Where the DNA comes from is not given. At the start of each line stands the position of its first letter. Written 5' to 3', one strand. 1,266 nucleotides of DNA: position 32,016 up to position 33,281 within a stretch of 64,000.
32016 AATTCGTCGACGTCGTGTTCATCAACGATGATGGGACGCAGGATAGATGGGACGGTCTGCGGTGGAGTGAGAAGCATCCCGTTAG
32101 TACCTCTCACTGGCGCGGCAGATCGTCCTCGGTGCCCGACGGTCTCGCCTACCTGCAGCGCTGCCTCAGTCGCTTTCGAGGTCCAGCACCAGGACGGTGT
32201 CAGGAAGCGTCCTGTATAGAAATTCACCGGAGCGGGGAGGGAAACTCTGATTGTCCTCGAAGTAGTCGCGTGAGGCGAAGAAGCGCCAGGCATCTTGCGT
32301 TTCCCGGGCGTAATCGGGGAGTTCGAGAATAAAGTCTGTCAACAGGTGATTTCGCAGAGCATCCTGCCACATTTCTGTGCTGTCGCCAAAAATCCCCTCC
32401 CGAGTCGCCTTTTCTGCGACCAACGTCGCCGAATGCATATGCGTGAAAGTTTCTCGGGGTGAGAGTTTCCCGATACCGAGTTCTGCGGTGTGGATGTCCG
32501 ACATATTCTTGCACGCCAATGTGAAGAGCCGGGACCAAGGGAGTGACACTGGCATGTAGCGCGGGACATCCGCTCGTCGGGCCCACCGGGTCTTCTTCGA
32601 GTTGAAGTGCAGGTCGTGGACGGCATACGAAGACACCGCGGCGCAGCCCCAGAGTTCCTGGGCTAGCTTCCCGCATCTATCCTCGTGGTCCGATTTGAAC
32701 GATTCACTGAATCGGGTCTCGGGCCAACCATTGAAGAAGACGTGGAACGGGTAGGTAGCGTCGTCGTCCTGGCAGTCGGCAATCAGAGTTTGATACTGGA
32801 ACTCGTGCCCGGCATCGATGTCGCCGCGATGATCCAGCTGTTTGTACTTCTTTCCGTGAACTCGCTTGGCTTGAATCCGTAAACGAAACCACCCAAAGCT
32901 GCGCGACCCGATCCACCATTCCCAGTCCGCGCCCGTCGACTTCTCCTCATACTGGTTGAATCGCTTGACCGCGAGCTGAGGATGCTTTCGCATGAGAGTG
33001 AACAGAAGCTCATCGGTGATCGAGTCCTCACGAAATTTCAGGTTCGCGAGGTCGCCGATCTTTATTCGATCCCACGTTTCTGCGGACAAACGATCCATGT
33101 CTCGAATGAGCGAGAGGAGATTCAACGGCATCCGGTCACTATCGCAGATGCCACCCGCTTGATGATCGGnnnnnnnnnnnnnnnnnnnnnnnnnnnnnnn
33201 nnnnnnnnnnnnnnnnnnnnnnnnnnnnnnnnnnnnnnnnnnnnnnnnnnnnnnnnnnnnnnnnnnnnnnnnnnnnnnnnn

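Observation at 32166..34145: Low-GC 321-aa gene downstream of two paralogous HTH regulators with palindromic operators: candidate regulated toxin/defence cassette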

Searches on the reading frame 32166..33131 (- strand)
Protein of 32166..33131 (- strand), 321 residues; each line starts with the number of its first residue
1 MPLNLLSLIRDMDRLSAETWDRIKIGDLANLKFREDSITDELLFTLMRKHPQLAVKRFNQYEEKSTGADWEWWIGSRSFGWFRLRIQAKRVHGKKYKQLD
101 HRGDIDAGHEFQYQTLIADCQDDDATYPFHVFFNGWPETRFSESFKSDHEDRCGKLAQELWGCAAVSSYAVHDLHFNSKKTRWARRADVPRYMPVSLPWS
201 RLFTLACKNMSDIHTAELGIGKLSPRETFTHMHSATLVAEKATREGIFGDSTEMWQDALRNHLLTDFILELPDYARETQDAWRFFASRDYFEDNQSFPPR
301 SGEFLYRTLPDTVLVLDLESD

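Call 4: search_protein_families(library=pfam, proteins=[window:32166-33131:-], max_evalue=0.1)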
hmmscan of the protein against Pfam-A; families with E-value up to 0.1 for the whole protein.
window:32166-33131:- (321 aa): 1 family
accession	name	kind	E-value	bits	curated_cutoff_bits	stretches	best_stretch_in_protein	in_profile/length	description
PF20320.3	DUF6615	-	5.4e-15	56.1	23.8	1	32-135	26-134/289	Family of unknown function (DUF6615)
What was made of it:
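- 32166..33131 (-): DUF6615 gene (321 aa). Residues ~30-205 are predicted as a PD-(D/E)xK nuclease-fold domain with E35, E63, D69, Q87-A-K89 and Q112. Residues ~205-295 form a variable helical C-terminal part. Pfam PF20320, E 5e-15 (call 4).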

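Call 5: search_protein_families(library=padloc, proteins=[window:32166-33131:-], max_evalue=1)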
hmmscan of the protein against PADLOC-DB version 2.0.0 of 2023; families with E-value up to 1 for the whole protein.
window:32166-33131:- (321 aa): 0 families
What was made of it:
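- No toxin-antitoxin or defence model matches (call 5).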

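Call 6: search_protein_families(library=ncbifam, proteins=[window:32166-33131:-], max_evalue=1)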
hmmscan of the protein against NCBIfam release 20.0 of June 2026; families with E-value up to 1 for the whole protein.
window:32166-33131:- (321 aa): 1 family
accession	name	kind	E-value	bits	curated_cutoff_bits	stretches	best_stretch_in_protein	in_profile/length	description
NF007456.1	PRK10026.1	exception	0.22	11.8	242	1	4-54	43-92/141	glutaredoxin-dependent arsenate reductase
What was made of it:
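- On Hjc/RecU Holliday-junction resolvase families: There is no Pfam or NCBIfam hit to Hjc or RecU models (calls 4, 6).
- Closest known: Autorepressed plasmid and defence-system HTH regulators. Different: No family-level match is significant (calls 4, 6).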

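Call 11: find_homologous_proteins(query=window:32166-33131:-)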
Query window:32166-33131:- (321 aa): 77 proteins with E <= 0.001 among 745 candidates.
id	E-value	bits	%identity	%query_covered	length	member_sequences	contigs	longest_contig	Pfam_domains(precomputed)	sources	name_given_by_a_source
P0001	5.6e-222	754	100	100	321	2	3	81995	PF20320.4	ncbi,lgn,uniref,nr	ncbi:hypothetical protein FNU77_00345 (plasmid) [Prescottella equi]|uniref:Uncharacterized protein n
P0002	1.2e-121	424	59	100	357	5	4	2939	PF20320.4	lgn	-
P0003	1.3e-117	411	59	93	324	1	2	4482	PF20320.4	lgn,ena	-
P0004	6.0e-117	409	69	84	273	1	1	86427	PF20320.4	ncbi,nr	ncbi:hypothetical protein GS676_24670 [Rhodococcus hoagii]|nr:hypothetical protein [Prescottella equ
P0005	6.0e-116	406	57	99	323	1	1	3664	PF20320.4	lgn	-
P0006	4.5e-115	403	57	97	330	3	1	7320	PF20320.4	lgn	-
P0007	3.5e-111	390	55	100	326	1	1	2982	PF20320.4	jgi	jgi:hypothetical protein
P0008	3.6e-94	334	51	99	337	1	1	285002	PF20320.4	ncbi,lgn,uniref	ncbi:DUF6615 family protein [Nocardia rhamnosiphila]|uniref:DUF6615 family protein n=1 Tax=Nocardia 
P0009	1.1e-90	323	49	100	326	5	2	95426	PF20320.4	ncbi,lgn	ncbi:DUF6615 family protein [Rhodococcus sp. 1.20]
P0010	7.0e-89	317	48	100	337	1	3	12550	PF20320.4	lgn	-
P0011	7.7e-72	261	43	100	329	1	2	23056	PF20320.4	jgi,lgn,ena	jgi:hypothetical protein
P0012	5.9e-51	192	50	62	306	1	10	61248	PF20320.4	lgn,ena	-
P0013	3.9e-47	180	46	63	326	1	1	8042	PF20320.4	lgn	-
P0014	1.7e-46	177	43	66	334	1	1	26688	PF20320.4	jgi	jgi:hypothetical protein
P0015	5.4e-45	172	42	68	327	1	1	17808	PF20320.4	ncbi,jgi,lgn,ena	-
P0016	1.7e-44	171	44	63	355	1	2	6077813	PF20320.4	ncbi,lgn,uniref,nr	ncbi:DUF6615 family protein [Rhodococcus aetherivorans]|uniref:DUF6615 family protein n=1 Tax=Rhodoc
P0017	1.7e-44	171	40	72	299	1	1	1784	PF20320.4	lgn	-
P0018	2.2e-44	170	42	63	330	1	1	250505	PF20320.4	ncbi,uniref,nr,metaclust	ncbi:DUF6615 family protein [Nocardia vinacea]|uniref:DUF6615 family protein n=1 Tax=Nocardia vinace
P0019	3.7e-44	170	40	82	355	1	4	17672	PF20320.4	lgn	-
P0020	4.1e-43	166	44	61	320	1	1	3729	PF20320.4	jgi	jgi:hypothetical protein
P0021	5.0e-43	166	38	86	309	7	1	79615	PF20320.4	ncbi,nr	ncbi:hypothetical protein BH686_04870 [Rhodococcus erythropolis]|nr:hypothetical protein BH686_04870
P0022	6.9e-43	166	43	63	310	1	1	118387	PF20320.4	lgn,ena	-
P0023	1.8e-42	164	44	60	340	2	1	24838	PF20320.4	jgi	jgi:hypothetical protein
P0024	8.9e-42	162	37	85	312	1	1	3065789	PF20320.4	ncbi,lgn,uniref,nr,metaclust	ncbi:DUF6615 family protein [Rhodococcoides fascians]|uniref:DUF6615 family protein n=1 Tax=Rhodococ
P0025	1.5e-41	161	43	63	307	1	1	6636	PF20320.4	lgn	-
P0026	1.6e-41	161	43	65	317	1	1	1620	PF20320.4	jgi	jgi:hypothetical protein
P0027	2.2e-41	161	35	92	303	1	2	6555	PF20320.4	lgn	-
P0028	1.9e-40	158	42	63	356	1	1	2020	PF20320.4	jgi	jgi:hypothetical protein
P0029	2.5e-40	157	36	83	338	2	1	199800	PF20320.4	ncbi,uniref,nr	ncbi:DUF6615 family protein [Nocardia nova]|uniref:DUF6615 family protein n=1 Tax=Nocardia nova TaxI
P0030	2.8e-40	157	41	68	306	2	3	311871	PF20320.4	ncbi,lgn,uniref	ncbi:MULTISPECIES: DUF6615 family protein [unclassified Nocardia]|uniref:DUF6615 family protein n=1 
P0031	1.0e-39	155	45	61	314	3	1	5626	PF20320.4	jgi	jgi:hypothetical protein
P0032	1.1e-39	155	41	63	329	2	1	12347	PF20320.4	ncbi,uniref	ncbi:DUF6615 family protein [Micromonospora sp. NPDC004540]|uniref:DUF6615 family protein n=1 Tax=Mi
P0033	1.8e-39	154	39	75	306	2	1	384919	PF20320.4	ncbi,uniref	ncbi:DUF6615 family protein [Nocardia sp. NPDC047648]|uniref:DUF6615 family protein n=1 Tax=Nocardia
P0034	2.1e-38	151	41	61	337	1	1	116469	PF20320.4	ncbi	ncbi:DUF6615 family protein [Nocardia thraciensis]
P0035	4.2e-38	150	42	60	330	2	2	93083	PF20320.4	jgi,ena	-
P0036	4.8e-38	150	40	58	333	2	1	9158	PF20320.4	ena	-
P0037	5.5e-38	149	41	67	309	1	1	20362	PF20320.4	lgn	-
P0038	1.0e-37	149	39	60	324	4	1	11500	PF20320.4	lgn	-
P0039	1.5e-37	148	36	82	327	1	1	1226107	PF20320.4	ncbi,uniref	ncbi:DUF6615 family protein [Nocardia salmonicida]|uniref:DUF6615 family protein n=1 Tax=Nocardia sa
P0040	5.4e-37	146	38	81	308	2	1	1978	PF20320.4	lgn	-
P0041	4.5e-36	143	34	85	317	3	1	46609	PF20320.4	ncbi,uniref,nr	ncbi:DUF6615 family protein [Streptomyces alkaliphilus]|uniref:DUF6615 family protein n=1 Tax=Strept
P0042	7.6e-36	142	43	52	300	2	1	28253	PF20320.4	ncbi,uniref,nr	ncbi:DUF6615 family protein [Nocardia wallacei]|uniref:DUF6615 family protein n=1 Tax=Nocardia walla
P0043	3.5e-35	140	40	64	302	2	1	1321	PF20320.4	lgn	-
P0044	5.2e-35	140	40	60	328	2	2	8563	PF20320.4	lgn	-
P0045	2.5e-34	137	39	64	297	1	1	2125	PF20320.4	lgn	-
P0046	2.6e-34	137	38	70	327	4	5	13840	PF20320.4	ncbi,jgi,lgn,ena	jgi:hypothetical protein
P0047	2.2e-33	134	39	63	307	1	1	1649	PF20320.4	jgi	jgi:hypothetical protein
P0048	2.5e-33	134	33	93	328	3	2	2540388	PF20320.4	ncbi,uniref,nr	ncbi:hypothetical protein FHX52_0835 [Humibacillus xanthopallidus]|uniref:Uncharacterized protein n=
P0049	6.9e-33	133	41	63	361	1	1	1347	PF20320.4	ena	-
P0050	5.0e-32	130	40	61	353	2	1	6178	PF20320.4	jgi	-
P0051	5.4e-31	126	39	61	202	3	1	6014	PF20320.4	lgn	-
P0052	8.2e-28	116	34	86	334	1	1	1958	PF20320.4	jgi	jgi:hypothetical protein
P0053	1.5e-26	112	37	63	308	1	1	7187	PF20320.4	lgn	-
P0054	7.3e-26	110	33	64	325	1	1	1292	PF20320.4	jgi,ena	-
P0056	8.7e-23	99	37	60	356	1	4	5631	PF20320.4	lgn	-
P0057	1.6e-22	99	36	61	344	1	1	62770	PF20320.4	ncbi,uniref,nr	ncbi:DUF6615 family protein [Rhodococcus sp. C3V]|uniref:DUF6615 family protein n=1 Tax=Rhodococcus 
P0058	1.7e-20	92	29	83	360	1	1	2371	PF20320.4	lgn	-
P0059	2.6e-20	91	32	60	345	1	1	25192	PF20320.4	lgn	-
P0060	5.6e-20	90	33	64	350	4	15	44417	PF20320.4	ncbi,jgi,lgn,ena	jgi:hypothetical protein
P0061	8.7e-20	90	33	61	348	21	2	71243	PF20320.4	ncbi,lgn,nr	ncbi:hypothetical protein CH305_27705 [Rhodococcus sp. 15-649-2-2]|nr:hypothetical protein CH305_277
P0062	1.7e-19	89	33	61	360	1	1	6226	PF20320.4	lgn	-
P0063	5.4e-19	87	34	53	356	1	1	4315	PF20320.4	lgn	-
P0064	1.2e-18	86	32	61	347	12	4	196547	PF20320.4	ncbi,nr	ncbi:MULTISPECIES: DUF6615 family protein [unclassified Rhodococcus (in: high G+C Gram-positive bact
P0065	4.4e-18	84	34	63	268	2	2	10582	PF20320.4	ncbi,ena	-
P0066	3.0e-15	75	39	48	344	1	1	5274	PF20320.4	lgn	-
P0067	1.9e-14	72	32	64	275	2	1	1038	PF20320.4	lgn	-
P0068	6.1e-14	70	32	53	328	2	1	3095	PF20320.4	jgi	jgi:hypothetical protein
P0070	1.4e-10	59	32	52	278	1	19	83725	PF20320.4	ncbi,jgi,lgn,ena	-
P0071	4.3e-10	58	35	45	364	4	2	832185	PF20320.4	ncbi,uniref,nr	ncbi:hypothetical protein [Rhodococcoides fascians]|uniref:hypothetical protein n=1 Tax=Rhodococcoid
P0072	4.1e-9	55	28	62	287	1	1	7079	PF20320.4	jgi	jgi:hypothetical protein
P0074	8.0e-7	47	28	44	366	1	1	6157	PF20320.4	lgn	-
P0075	1.3e-6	46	31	48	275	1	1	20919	PF20320.4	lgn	-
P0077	8.0e-4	37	29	36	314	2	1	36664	PF20320.4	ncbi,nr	ncbi:hypothetical protein BJF87_22590 [Gordonia sp. CNJ-863]|nr:hypothetical protein BJF87_22590 [Go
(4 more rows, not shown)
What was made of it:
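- On Pfam DUF6615 (PF20320): 73 of the 77 homologues found carry the PF20320 label (call 11).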

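Call 20: find_encoding_contigs(protein=P0008, flank=5000, max_places=2)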
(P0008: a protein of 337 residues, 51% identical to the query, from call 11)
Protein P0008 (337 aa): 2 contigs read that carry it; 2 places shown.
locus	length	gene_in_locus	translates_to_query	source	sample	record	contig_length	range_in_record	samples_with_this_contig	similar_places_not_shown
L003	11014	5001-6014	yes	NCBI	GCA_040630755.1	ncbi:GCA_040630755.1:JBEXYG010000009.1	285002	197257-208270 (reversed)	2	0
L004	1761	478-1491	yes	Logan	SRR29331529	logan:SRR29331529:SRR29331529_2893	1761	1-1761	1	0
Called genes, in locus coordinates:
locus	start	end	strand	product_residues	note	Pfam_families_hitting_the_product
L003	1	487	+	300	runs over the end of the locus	PF13340:DUF4096, PF01609:DDE_Tnp_1, PF13586:DDE_Tnp_1_2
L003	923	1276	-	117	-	-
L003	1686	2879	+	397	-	-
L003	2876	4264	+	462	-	-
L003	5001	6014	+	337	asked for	PF20320:DUF6615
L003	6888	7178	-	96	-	PF09827:CRISPR_Cas2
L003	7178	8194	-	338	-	PF01867:Cas_Cas1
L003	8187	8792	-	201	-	PF01930:Cas_Cas4, PF12705:PDDEXK_1 (faint)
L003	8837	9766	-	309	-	PF05107:Cas_Cas7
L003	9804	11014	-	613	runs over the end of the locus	PF09709:Cas_Csd1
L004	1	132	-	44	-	?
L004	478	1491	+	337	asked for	PF20320:DUF6615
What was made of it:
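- CRISPR I-C (call 20).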

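Call 21: find_encoding_contigs(protein=P0009, flank=5000, max_places=2)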
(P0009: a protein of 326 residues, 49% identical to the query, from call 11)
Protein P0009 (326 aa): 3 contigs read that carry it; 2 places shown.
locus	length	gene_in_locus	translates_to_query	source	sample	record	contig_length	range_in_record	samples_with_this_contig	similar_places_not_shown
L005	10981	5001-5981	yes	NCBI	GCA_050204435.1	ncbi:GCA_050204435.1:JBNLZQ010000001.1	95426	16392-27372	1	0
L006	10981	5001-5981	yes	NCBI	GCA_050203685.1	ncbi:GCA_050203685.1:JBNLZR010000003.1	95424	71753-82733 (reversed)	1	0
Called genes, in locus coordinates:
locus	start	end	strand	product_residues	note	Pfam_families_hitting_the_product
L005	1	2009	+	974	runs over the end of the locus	-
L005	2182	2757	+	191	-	-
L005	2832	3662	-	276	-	-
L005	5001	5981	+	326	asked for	PF20320:DUF6615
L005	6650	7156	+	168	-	-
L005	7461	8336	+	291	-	-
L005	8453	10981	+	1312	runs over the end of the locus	-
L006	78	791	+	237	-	-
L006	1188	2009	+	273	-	-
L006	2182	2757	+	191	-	-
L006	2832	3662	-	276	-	-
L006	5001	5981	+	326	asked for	PF20320:DUF6615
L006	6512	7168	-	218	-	-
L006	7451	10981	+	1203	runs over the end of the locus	-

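Call 25: find_related_loci(query=A1, collection=genome_contigs, flank=10000)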
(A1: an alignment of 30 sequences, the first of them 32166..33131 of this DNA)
Query A1 (321 aa) in genome_contigs; peptide patterns used: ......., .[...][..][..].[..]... (x = any residue, [..] = any of these).
270 stretches matched a pattern; 241 encode a relative of the query (tblastn E <= 1e-3); the best 80 are kept; 80 distinct loci.
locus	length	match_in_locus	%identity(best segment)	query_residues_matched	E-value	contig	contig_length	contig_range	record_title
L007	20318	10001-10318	75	1-110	2e-48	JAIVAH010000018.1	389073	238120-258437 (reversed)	Prescottella equi strain AcN21-7 AcN21-7_ctg0018, whole genome shotgun sequence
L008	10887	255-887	41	3-207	2e-47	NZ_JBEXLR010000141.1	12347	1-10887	Micromonospora sp. NPDC004540 NPDC004540_30_A2.ctg-0141, whole genome shotgun sequence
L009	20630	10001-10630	42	1-203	3e-47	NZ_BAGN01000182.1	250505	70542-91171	Nocardia vinacea NBRC 16497, whole genome shotgun sequence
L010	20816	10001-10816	37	7-280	1e-46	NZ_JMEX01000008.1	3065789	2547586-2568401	Rhodococcoides fascians A44A contig67, whole genome shotgun sequence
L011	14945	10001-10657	42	4-203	1e-42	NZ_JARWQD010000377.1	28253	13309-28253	Nocardia wallacei strain 740803001 740803001.N.wallacei_ctg_0377, whole genome shotgun sequence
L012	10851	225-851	42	4-203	4e-42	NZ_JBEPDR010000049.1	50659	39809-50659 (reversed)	Streptomyces sp. NPDC000395 NPDC000395_15_H7.ctg-0049, whole genome shotgun sequence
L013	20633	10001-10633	41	4-203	2e-41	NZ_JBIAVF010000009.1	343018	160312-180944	Streptomyces sp. NPDC001568 NPDC001568_121_A6.ctg-0009, whole genome shotgun sequence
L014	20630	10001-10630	42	5-203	6e-41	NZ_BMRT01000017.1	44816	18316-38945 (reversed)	Streptomyces abikoensis strain JCM 4002 sequence17, whole genome shotgun sequence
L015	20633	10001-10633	41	4-203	6e-41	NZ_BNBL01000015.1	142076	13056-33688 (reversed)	Streptomyces griseocarneus strain JCM 4580 sequence15, whole genome shotgun sequence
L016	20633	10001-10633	41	4-203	5e-41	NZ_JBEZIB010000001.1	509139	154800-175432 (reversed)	Streptomyces sp. NPDC048606 NPDC048606_73_C11.ctg-0001, whole genome shotgun sequence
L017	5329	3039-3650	39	8-211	1e-40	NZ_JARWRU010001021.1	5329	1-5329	Nocardia farcinica strain 21131357 21131357.N.farcinica_ctg_1021, whole genome shotgun sequence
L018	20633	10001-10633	41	4-203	2e-40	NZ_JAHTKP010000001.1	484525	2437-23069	Kitasatospora aureofaciens strain CPD02 NODE_1_length_484525_cov_73.408377, whole genome shotgun sequence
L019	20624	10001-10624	40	3-207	2e-40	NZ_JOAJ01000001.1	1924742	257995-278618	Nocardia rhamnosiphila NBRC 108938 strain NRRL B-24637 contig1.1, whole genome shotgun sequence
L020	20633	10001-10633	39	4-203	3e-40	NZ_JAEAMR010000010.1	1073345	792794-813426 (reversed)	Streptomyces sp. AV19 Scaffold_10, whole genome shotgun sequence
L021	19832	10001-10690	37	12-238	4e-40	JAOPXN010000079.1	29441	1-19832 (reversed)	MAG: Propionibacteriaceae bacterium isolate RYN_202 scaffold_427772, whole genome shotgun sequence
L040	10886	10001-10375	43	10-144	5e-26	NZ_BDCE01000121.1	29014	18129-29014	Nocardia uniformis NBRC 13702, whole genome shotgun sequence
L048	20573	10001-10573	32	7-211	8e-18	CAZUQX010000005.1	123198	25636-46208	MAG TPA_asm: uncultured Candidatus Bathyarchaeia archaeon isolate SRP323688_co1_42 genome assembly, contig: NODE_288_len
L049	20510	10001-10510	28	15-203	7e-18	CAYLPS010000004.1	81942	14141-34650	MAG TPA_asm: uncultured Anaerolineaceae bacterium isolate SRP098346_co1_7 genome assembly, contig: NODE_71_length_81942_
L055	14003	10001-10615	29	6-215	8e-17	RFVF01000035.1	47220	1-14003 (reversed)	MAG: Proteobacteria bacterium isolate WB5_2B_004 contig_100_34, whole genome shotgun sequence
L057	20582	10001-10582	30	15-206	2e-16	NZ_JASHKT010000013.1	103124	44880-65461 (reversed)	Rhodococcus sp. IEGM 1354 NODE_13_length_103124_cov_563.127128, whole genome shotgun sequence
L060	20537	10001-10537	29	14-204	1e-15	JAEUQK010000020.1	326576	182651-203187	MAG: Blastocatellia bacterium isolate new MAG-249 k141_1725592, whole genome shotgun sequence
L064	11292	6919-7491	29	8-211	1e-14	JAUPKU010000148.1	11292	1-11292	MAG: Thermoproteota archaeon isolate erpe_2018_pw_0hr_WHONDRS-PP48-000085_B_bin.57 scaffold_1244057, whole genome shotgu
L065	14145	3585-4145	27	7-209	2e-14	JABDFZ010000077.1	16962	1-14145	MAG: Bacteroidetes bacterium isolate BWOrgHeat_Nextera20_MAG2 3300020996.a:Ga0206904_1153, whole genome shotgun sequence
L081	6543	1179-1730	28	8-207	4e-13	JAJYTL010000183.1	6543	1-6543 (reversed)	MAG: Proteobacteria bacterium isolate DX2.bin11 NODE_9437_length_6543_cov_1.274626, whole genome shotgun sequence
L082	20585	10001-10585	24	7-216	4e-13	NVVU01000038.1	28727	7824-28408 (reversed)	MAG: Robiginitomaculum sp. isolate NORP55 Contig_source1382A_3809, whole genome shotgun sequence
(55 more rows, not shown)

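Call 26: predict_structure(alignment_id=A1)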
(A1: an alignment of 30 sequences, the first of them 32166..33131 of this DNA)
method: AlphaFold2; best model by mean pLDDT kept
length: 321 residues; sequences in the alignment: 30
mean_pLDDT: 82.5   pTM: 0.83
mean pLDDT of the five models: 82.5, 82.3, 81.9, 81.8, 79.8
residues with pLDDT >= 90: 164; 70-90: 88; 50-70: 43; < 50: 26
segments of 3 or more residues with pLDDT < 50: 293-312
pLDDT, mean of each block of 10 residues (from residue 1): 86 95 92 94 93 92 96 94 97 94 95 97 93 87 58 65 95 86 88 90 77 63 87 91 71 76 88 90 72 47 43 51 49
secondary structure, 60 per line:
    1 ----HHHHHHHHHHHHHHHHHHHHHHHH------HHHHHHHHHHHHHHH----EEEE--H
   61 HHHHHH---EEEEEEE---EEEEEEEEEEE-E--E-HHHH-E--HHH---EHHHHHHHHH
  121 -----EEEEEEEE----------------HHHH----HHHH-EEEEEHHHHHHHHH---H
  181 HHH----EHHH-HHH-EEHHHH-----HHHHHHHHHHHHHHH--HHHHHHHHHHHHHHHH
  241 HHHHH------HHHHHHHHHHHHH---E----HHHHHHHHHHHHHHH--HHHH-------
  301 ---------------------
elements in order: H5-28 H35-49 E54-57 H60-66 E70-76 E80-90 H97-100 H112-120 E126-133 H150-153 H158-161 E163-167 H168-176 H180-183 H199-202 H208-222 H225-245 H252-264 H273-287 H290-293
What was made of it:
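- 32166..33131 (-): AF2 model pLDDT 82.5 (call 26).
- On PD-(D/E)xK nuclease superfamily: AF2 model with pLDDT >90 over the core (call 26).
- On Hjc/RecU Holliday-junction resolvase families: The protein is 321 aa with an extra C-terminal part (call 26).
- AF2 pLDDT 82.5, pTM 0.83 (call 26).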

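Call 51: find_encoding_contigs(protein=P0006, flank=6000, max_places=2)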
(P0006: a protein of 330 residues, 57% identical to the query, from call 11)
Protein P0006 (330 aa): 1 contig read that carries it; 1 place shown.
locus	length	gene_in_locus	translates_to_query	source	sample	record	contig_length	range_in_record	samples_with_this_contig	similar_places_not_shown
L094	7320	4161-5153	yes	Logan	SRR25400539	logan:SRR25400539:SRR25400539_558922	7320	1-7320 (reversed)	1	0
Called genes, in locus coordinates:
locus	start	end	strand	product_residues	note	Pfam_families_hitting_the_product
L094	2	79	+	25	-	?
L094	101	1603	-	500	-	-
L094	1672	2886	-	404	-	-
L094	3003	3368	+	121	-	PF01381:HTH_3 (weak)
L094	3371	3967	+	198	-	PF08808:RES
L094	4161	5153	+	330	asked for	PF20320:DUF6615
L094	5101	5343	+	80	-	-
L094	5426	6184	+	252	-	PF07751:Abi_2 (weak)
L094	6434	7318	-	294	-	?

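Call 52: find_encoding_contigs(protein=P0003, flank=5000, max_places=2)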
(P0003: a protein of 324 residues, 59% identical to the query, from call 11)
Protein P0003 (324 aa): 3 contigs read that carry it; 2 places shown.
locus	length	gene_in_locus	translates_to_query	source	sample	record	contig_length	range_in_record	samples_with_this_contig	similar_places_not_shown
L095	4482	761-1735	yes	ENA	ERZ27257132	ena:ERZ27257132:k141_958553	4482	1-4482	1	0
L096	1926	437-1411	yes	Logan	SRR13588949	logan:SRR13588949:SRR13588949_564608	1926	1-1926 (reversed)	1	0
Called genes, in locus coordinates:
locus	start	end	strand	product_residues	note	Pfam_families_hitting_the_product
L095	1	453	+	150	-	?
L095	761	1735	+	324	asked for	PF20320:DUF6615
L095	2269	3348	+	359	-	-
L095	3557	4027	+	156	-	-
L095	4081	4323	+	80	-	-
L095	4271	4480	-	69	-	?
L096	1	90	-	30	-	?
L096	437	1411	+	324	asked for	PF20320:DUF6615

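Call 53: find_encoding_contigs(protein=P0005, flank=5000, max_places=2)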
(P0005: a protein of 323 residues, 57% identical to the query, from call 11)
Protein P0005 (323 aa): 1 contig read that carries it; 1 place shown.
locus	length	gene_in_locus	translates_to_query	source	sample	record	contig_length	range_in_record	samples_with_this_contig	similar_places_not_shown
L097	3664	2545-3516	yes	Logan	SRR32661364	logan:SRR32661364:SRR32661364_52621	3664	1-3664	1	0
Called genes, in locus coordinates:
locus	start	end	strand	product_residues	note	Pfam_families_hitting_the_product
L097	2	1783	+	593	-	?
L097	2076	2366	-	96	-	-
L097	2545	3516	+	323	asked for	PF20320:DUF6615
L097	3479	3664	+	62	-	?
